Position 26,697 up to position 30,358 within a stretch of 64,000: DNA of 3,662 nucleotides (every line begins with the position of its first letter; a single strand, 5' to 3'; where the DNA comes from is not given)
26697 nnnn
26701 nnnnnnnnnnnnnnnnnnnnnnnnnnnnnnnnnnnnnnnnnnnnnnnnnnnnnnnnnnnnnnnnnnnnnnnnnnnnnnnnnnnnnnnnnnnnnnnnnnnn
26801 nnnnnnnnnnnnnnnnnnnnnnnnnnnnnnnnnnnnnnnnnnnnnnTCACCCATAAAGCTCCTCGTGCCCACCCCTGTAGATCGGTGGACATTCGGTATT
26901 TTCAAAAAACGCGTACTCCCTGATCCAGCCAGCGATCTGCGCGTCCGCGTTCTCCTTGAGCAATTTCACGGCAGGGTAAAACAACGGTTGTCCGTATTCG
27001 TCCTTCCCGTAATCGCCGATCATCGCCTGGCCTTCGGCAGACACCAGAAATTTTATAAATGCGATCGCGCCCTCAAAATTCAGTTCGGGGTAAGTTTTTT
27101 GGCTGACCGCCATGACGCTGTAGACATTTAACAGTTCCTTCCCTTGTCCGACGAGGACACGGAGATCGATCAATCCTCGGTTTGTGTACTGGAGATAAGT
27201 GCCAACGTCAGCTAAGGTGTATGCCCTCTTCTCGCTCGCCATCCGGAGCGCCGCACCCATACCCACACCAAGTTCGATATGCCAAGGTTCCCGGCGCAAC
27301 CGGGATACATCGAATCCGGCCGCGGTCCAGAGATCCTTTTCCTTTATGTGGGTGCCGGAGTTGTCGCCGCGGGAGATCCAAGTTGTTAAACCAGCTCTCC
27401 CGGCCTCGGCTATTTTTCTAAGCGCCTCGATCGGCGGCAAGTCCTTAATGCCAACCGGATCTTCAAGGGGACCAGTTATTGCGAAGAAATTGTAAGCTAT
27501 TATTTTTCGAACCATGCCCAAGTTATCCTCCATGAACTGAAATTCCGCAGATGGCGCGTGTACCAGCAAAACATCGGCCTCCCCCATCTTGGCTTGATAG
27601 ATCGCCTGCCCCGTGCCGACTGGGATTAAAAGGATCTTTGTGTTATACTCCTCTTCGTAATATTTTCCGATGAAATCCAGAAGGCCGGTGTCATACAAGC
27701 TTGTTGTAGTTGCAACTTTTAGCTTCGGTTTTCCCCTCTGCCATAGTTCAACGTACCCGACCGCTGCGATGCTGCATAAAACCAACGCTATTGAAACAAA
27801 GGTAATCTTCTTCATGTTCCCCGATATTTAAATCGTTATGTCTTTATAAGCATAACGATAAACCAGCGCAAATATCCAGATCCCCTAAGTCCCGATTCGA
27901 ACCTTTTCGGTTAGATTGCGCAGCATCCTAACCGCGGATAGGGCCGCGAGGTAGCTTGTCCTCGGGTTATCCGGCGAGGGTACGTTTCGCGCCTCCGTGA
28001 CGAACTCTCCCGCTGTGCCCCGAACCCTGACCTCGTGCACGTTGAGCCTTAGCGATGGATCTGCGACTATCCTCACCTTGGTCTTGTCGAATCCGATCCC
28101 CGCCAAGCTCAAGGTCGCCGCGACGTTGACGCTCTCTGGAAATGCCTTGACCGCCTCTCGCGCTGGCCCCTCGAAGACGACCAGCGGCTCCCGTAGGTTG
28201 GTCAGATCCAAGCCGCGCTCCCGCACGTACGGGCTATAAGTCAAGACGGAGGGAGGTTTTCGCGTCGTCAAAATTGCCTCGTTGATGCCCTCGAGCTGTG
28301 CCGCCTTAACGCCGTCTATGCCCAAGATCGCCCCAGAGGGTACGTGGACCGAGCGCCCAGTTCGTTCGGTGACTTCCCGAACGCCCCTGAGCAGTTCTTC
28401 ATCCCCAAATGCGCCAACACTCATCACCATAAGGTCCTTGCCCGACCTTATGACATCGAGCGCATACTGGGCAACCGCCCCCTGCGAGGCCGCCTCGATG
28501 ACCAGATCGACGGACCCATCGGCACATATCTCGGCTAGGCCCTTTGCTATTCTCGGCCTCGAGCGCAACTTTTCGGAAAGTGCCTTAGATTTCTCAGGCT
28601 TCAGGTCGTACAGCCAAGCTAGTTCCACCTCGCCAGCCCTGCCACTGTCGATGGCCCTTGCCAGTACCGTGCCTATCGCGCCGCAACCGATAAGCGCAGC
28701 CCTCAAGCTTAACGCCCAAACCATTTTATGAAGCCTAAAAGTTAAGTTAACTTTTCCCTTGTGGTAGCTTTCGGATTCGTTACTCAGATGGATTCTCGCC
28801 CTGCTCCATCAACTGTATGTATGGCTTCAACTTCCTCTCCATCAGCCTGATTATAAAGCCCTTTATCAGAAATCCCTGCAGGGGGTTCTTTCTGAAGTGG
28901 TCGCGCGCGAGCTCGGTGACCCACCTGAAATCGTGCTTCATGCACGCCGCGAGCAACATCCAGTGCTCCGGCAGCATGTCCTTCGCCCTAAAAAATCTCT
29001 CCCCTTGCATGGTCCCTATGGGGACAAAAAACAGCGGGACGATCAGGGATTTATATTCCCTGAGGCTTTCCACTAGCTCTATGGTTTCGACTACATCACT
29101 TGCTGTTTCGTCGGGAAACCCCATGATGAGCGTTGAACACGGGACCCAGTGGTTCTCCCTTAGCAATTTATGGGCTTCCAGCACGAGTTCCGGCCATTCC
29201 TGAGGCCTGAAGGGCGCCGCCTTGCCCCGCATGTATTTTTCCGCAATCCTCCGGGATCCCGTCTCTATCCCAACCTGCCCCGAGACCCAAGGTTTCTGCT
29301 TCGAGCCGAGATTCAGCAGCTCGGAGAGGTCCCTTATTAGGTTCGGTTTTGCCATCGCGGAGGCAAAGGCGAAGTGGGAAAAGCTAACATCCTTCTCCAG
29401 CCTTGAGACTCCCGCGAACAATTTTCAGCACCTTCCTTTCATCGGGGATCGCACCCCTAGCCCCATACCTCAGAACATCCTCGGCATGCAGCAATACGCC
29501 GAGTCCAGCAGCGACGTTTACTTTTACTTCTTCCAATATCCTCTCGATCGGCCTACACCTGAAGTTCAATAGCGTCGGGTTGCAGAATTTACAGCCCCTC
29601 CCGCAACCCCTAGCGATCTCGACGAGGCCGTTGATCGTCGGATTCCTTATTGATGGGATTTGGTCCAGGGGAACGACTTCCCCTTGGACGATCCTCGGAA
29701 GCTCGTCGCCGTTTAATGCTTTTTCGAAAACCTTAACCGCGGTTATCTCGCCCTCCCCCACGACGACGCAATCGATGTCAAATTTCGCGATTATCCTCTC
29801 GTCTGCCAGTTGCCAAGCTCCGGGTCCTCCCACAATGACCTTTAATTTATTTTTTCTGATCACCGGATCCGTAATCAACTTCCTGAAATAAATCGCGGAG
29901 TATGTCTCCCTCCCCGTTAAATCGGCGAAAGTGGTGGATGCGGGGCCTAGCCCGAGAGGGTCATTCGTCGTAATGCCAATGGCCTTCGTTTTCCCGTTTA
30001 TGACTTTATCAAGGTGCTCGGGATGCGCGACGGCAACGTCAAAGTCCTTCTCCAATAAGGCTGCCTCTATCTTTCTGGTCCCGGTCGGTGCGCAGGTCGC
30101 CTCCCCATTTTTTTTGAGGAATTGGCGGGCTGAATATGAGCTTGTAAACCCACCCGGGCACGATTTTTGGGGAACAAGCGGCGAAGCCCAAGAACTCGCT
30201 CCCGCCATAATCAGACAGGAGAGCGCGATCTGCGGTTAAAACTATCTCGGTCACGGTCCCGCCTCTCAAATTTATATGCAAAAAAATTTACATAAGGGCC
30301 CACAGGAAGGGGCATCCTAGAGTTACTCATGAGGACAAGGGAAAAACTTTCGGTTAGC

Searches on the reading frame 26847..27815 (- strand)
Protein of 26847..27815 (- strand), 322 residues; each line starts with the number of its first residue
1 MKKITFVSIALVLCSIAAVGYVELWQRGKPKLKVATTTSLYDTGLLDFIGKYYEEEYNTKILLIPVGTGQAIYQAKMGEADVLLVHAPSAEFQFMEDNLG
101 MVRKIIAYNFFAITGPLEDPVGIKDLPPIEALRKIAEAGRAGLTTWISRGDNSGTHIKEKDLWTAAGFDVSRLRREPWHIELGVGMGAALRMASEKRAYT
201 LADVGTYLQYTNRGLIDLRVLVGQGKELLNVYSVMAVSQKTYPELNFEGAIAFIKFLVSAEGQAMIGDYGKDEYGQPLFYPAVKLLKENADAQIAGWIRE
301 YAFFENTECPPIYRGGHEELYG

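Call 37: search_protein_families(library=pfam, proteins=[window:26847-27815:-], max_evalue=0.001)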
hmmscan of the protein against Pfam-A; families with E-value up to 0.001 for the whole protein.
window:26847-27815:- (322 aa): 2 families
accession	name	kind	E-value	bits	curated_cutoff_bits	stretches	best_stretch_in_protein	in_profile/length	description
PF12849.12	PBP_like_2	-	2.4e-30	106.6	27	1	33-261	12-267/267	PBP superfamily domain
PF13531.11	SBP_bac_11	-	1.7e-07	31.7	25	1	33-270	2-225/227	Bacterial extracellular solute-binding protein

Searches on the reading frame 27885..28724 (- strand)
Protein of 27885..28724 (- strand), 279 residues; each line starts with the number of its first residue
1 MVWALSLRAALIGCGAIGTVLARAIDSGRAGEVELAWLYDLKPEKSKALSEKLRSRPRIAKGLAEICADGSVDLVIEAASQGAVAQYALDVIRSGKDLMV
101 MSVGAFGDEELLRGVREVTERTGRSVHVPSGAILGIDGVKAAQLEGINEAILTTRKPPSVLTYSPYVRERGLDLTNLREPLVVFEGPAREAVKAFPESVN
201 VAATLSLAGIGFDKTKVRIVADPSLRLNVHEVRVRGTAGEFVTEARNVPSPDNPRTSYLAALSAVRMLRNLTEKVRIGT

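Call 37: search_protein_families(library=pfam, proteins=[window:27885-28724:-], max_evalue=0.001)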
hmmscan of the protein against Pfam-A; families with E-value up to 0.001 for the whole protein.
window:27885-28724:- (279 aa): 4 families
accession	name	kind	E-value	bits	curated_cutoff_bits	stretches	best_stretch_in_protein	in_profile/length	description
PF01958.23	Asp_DH_C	-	6.3e-37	126.1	27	1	178-265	2-89/89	Aspartate dehydrogenase, C-terminal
PF03447.22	NAD_binding_3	-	4.9e-20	72.8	24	1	13-129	1-116/116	Homoserine dehydrogenase, NAD binding domain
PF01408.29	GFO_IDH_MocA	-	2e-05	25.7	24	1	8-100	2-91/120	Oxidoreductase family, NAD-binding Rossmann fold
PF00107.32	ADH_zinc_N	-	0.00034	21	31.8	0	58-110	45-95/129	Zinc-binding dehydrogenase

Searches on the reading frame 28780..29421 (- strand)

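Call 37: search_protein_families(library=pfam, proteins=[window:28780-29421:-], max_evalue=0.001)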
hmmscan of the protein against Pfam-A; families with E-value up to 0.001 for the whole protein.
window:28780-29421:- (213 aa): 1 family
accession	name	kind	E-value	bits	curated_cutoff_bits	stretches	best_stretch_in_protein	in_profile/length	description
PF04055.27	Radical_SAM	-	2.5e-06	28.2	29.5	1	48-117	105-166/166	Radical SAM superfamily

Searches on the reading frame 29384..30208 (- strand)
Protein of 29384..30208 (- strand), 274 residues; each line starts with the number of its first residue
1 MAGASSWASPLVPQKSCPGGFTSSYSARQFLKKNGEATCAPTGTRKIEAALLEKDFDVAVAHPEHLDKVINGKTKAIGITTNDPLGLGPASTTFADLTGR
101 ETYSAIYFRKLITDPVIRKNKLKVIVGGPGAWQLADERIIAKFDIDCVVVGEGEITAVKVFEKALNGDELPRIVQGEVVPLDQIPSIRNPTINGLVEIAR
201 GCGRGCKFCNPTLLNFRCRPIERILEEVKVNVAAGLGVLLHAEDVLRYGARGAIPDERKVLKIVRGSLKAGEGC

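Call 37: search_protein_families(library=pfam, proteins=[window:29384-30208:-], max_evalue=0.001)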
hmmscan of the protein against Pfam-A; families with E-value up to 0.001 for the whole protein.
window:29384-30208:- (274 aa): 1 family
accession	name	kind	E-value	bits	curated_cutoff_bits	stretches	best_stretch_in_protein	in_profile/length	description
PF02310.24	B12-binding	-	0.00039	20.7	32.1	0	108-158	68-118/121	B12 binding domain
